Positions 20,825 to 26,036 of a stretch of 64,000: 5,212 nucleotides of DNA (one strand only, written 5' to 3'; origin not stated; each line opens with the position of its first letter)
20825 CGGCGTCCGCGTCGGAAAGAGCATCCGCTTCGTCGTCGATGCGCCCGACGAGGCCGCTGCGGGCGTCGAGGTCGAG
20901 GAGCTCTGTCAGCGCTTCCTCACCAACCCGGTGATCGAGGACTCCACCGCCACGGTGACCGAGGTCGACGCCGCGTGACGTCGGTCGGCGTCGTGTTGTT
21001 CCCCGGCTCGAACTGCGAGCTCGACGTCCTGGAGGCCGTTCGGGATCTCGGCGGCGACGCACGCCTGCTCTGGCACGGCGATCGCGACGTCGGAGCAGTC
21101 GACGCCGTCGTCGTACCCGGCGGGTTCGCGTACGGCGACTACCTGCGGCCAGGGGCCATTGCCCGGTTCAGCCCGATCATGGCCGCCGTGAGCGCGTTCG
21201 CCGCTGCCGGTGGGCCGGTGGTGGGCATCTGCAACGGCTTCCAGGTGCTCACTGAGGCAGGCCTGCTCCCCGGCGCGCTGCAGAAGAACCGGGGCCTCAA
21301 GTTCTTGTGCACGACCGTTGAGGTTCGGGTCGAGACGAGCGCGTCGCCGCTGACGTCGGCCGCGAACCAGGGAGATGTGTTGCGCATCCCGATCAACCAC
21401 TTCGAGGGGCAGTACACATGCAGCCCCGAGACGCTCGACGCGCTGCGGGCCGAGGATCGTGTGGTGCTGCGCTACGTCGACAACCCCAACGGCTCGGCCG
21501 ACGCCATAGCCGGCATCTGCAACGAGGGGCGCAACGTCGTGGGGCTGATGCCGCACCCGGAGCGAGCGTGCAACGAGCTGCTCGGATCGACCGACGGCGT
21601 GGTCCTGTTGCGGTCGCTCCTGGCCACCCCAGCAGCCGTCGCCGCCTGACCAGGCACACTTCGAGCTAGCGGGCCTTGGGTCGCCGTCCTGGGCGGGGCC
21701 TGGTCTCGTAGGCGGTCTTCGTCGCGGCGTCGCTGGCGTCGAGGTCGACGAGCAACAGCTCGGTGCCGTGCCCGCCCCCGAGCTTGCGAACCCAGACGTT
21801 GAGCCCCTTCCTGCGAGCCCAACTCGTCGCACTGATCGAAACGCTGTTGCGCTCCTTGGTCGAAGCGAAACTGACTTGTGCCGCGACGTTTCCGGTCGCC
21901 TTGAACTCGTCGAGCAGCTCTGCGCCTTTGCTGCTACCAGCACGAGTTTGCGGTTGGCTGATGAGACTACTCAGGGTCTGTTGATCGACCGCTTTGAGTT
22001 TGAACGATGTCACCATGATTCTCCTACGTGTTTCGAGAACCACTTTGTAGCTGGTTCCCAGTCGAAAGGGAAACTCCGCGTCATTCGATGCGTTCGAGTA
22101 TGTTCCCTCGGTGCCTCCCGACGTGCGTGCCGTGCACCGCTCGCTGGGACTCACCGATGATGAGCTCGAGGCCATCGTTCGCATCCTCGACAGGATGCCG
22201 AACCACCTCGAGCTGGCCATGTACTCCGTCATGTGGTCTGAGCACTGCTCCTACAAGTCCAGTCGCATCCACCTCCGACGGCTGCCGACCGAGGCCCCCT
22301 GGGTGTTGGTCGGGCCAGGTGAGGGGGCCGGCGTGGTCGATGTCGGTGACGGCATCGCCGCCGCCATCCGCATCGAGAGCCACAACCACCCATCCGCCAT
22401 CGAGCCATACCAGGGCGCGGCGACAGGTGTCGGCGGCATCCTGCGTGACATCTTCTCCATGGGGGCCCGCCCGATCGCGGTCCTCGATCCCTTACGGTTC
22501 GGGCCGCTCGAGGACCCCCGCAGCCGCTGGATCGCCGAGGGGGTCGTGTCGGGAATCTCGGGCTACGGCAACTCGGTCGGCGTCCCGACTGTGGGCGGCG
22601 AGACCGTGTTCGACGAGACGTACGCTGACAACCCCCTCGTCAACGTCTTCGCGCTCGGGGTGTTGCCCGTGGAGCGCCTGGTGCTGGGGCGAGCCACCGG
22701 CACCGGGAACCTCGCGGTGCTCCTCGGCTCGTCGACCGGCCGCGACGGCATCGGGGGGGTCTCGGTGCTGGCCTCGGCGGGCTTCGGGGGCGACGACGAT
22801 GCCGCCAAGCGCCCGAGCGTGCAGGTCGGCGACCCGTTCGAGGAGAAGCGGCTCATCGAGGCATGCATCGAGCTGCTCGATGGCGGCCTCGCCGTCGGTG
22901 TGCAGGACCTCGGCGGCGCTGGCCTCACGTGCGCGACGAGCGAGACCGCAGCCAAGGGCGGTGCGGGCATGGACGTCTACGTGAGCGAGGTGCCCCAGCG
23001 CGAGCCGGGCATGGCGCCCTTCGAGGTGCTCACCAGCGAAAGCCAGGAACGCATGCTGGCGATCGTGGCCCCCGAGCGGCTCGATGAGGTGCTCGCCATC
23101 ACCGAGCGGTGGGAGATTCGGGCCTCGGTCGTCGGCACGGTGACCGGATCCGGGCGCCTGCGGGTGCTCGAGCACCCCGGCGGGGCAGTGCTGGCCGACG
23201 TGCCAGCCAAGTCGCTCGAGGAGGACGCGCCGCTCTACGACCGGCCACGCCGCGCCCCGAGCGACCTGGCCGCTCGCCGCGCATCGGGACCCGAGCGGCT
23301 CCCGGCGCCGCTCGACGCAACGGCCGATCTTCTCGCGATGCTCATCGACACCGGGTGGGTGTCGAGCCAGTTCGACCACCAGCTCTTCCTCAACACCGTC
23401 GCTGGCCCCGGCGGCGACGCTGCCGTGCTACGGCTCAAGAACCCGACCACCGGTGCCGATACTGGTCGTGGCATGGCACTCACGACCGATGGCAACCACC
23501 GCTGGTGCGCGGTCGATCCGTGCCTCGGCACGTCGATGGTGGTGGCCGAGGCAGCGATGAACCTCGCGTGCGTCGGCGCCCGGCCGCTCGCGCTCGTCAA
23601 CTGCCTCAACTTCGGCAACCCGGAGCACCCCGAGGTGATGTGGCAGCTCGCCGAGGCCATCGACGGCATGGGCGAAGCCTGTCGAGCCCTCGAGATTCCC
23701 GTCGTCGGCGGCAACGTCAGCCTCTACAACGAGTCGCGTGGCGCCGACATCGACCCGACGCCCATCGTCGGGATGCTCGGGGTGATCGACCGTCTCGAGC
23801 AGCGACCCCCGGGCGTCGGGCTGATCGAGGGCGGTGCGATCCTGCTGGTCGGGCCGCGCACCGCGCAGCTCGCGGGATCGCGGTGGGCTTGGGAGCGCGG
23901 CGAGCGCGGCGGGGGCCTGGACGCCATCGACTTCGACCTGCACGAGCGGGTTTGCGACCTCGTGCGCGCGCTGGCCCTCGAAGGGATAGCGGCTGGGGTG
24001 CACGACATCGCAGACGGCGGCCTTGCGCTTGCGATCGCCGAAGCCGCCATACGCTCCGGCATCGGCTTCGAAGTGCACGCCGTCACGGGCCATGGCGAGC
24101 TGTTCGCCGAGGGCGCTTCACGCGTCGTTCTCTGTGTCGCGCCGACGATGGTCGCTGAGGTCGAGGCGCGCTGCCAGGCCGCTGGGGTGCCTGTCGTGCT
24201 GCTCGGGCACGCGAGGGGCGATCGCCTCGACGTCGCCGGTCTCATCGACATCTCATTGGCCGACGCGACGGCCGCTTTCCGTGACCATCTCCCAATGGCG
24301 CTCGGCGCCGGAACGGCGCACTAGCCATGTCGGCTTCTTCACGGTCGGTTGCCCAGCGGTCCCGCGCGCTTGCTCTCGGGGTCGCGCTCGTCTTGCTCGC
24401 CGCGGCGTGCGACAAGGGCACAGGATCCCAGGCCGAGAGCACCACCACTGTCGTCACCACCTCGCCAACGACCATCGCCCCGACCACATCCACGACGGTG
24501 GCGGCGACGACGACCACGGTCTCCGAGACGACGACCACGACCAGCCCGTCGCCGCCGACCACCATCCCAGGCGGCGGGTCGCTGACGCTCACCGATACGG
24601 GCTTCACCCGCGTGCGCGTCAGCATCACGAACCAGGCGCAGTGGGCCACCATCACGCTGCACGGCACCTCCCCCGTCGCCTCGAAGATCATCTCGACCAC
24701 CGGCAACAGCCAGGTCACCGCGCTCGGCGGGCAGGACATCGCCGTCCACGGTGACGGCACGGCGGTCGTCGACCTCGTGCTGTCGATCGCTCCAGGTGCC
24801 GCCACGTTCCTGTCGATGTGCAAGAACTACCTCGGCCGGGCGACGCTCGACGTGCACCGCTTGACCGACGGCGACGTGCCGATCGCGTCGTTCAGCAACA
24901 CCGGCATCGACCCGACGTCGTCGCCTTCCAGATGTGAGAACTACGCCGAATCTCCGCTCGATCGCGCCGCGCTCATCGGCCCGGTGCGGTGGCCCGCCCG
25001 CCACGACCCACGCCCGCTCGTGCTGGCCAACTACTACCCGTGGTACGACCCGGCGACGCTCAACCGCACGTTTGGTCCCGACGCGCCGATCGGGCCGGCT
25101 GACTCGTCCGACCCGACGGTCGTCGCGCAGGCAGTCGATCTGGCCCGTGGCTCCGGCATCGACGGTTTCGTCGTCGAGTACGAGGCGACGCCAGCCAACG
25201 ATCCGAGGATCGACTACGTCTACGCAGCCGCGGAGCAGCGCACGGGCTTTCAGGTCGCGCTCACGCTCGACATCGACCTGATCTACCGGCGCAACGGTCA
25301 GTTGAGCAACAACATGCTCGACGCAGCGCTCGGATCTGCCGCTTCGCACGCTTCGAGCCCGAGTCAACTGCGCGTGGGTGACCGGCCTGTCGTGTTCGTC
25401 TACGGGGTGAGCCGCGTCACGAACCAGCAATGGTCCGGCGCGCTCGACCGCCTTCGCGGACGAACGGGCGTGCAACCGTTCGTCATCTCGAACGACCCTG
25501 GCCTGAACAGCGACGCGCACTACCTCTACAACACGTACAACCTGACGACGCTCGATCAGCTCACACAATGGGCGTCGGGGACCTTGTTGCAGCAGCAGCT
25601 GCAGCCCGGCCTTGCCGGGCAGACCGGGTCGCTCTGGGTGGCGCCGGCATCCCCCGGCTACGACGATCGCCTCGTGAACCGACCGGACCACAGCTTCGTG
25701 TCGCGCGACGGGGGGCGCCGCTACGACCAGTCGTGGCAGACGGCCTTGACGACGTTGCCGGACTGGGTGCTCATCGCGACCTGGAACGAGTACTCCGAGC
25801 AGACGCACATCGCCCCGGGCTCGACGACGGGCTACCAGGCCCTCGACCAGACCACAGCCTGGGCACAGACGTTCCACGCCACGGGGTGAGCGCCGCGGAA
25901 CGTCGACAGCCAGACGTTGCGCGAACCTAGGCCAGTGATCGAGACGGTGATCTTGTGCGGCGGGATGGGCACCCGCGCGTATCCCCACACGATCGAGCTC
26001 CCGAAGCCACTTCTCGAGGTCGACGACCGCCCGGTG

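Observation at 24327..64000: Methyltransferase-saturated hybrid Wzy/ABC surface-glycan locus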

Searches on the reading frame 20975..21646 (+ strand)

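Call 15: search_protein_families(library=pfam, proteins=[window:20975-21646:+])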
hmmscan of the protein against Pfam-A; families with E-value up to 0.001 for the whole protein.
window:20975-21646:+ (224 aa): 3 families
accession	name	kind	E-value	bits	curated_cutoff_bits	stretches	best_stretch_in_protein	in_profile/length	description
PF13507.12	GATase_5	-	9.5e-34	117.1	27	1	3-202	3-233/260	CobB/CobQ-like glutamine amidotransferase domain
PF07685.20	GATase_3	-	2.1e-07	31.2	27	1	36-95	34-91/196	CobB/CobQ-like glutamine amidotransferase domain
PF01965.30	DJ-1_PfpI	-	2.8e-07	30.9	26.6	1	38-100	58-115/165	DJ-1/PfpI family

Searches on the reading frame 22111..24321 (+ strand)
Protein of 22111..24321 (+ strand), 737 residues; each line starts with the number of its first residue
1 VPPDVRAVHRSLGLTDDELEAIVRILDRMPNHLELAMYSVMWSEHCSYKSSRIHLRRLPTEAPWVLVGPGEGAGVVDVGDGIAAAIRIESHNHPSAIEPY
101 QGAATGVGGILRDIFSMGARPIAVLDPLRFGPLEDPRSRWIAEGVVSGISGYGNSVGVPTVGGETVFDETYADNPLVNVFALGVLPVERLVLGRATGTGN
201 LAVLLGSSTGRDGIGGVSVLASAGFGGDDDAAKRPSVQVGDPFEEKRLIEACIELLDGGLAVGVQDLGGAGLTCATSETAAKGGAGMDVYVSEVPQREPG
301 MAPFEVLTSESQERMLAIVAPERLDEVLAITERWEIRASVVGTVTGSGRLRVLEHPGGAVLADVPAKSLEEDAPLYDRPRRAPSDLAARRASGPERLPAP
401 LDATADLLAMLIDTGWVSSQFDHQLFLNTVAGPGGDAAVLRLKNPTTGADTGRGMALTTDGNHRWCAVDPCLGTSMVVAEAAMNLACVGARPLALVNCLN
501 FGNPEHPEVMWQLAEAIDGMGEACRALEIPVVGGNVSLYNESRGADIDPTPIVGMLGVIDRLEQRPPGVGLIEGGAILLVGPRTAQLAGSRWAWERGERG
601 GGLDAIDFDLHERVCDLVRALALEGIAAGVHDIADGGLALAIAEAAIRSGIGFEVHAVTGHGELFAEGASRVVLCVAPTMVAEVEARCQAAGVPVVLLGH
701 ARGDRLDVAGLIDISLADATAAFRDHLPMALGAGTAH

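Call 15: search_protein_families(library=pfam, proteins=[window:22111-24321:+])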
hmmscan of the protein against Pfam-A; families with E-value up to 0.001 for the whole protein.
window:22111-24321:+ (737 aa): 3 families
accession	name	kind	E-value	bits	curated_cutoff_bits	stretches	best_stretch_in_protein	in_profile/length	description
PF00586.29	AIRS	-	2.5e-52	176.5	24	2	70-184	1-111/112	AIR synthase related protein, N-terminal domain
PF02769.27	AIRS_C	-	5.9e-44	150.4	23.1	2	198-352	2-153/156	AIR synthase related protein, C-terminal domain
PF18072.6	FGAR-AT_linker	-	2.5e-14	53.9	26.6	1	9-49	7-50/50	Formylglycinamide ribonucleotide amidotransferase linker domain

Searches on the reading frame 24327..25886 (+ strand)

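Call 6: search_protein_families(library=pfam, proteins=[window:24327-25886:+], max_evalue=0.001)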
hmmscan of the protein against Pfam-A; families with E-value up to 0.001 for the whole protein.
window:24327-25886:+ (520 aa): 2 families
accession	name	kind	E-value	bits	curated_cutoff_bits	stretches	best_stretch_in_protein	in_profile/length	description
PF03659.20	Glyco_hydro_71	-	5.7e-17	62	34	1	266-516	18-257/375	Glycosyl hydrolase family 71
PF16317.11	Glyco_hydro_99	-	1.3e-08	34.8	33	1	428-498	236-307/341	Glycosyl hydrolase family 99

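Call 22: search_protein_families(library=ncbifam, proteins=[window:24327-25886:+], max_evalue=0.001)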
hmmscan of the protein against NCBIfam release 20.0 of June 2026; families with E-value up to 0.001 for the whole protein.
window:24327-25886:+ (520 aa): 0 families
